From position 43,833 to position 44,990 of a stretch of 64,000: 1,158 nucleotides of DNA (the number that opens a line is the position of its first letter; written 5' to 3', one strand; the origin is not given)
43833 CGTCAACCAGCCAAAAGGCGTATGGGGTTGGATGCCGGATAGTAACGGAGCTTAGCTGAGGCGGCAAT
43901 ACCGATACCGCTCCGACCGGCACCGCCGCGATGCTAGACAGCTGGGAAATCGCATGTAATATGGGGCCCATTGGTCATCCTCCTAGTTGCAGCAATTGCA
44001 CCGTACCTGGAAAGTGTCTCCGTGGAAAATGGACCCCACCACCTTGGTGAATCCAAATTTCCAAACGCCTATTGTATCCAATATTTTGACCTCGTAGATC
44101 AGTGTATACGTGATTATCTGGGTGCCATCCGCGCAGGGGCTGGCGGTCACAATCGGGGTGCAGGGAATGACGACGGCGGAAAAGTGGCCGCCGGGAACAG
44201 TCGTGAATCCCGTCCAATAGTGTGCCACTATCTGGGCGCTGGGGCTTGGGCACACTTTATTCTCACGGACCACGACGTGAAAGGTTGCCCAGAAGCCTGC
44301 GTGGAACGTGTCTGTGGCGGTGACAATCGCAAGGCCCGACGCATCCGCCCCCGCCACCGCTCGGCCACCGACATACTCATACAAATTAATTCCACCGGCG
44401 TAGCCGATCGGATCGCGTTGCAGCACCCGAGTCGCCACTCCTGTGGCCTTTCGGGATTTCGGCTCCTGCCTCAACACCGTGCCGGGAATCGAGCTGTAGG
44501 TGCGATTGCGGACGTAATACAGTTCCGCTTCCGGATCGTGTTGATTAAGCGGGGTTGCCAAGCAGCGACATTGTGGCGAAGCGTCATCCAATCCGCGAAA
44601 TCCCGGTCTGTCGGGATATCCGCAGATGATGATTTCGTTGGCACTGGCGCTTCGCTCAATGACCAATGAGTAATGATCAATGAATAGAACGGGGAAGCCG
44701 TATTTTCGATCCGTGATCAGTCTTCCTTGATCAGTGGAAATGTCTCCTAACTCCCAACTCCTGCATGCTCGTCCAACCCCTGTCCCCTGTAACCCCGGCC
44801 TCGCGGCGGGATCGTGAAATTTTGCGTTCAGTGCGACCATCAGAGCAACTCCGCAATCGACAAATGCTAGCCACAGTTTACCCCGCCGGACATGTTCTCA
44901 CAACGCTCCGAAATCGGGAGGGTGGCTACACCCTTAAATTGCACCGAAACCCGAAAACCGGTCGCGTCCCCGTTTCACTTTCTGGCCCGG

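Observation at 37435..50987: Multi-copy composite element made of blocks of tandem heptanucleotide repeats with a conserved 19-nt head, sitting at Rhs cassette boundaries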

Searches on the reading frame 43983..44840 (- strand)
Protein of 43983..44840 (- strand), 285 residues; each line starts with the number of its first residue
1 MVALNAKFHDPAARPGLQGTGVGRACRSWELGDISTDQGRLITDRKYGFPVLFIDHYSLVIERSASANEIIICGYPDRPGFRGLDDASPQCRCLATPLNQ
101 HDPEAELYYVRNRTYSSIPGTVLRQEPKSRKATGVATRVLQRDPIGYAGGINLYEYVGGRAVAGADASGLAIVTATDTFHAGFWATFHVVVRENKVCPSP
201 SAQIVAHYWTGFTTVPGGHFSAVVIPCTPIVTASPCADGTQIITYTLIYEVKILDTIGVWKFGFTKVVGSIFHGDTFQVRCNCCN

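Call 14: search_protein_families(library=pfam, proteins=[window:43983-44840:-], max_evalue=0.01)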
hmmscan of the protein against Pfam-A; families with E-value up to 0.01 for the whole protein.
window:43983-44840:- (285 aa): 0 families

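Call 17: find_encoding_contigs(protein=window:43983-44840:-, flank=10000, max_places=6)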
Protein window:43983-44840:- (285 aa): 2 contigs read that carry it; 1 place shown.
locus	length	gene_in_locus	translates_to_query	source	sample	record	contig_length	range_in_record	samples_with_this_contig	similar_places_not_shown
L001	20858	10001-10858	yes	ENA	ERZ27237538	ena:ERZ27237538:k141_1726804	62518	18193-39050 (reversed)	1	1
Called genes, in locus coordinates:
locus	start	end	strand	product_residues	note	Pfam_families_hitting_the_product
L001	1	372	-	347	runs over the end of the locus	PF25145:NfeD1b_N (faint), PF01343:Peptidase_S49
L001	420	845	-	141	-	PF00903:Glyoxalase, PF13669:Glyoxalase_4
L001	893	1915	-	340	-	PF02826:2-Hacid_dh_C, PF00670:AdoHcyase_NAD (weak), PF07991:KARI_N, PF03446:NAD_binding_2 (weak), PF03807:F420_oxidored (faint), PF01450:KARI_C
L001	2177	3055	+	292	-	-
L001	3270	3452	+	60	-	-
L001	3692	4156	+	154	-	-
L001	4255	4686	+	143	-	-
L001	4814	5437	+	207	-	-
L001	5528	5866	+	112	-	-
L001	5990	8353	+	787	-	-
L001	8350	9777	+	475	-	-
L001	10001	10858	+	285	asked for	-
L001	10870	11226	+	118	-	-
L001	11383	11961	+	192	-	-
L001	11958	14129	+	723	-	PF05593:RHS_repeat (faint)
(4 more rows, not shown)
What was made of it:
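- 44634..44840 (-): Copy C leader ORF (69 codons, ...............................). The gene was called with this start in the public assembly (call 17).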
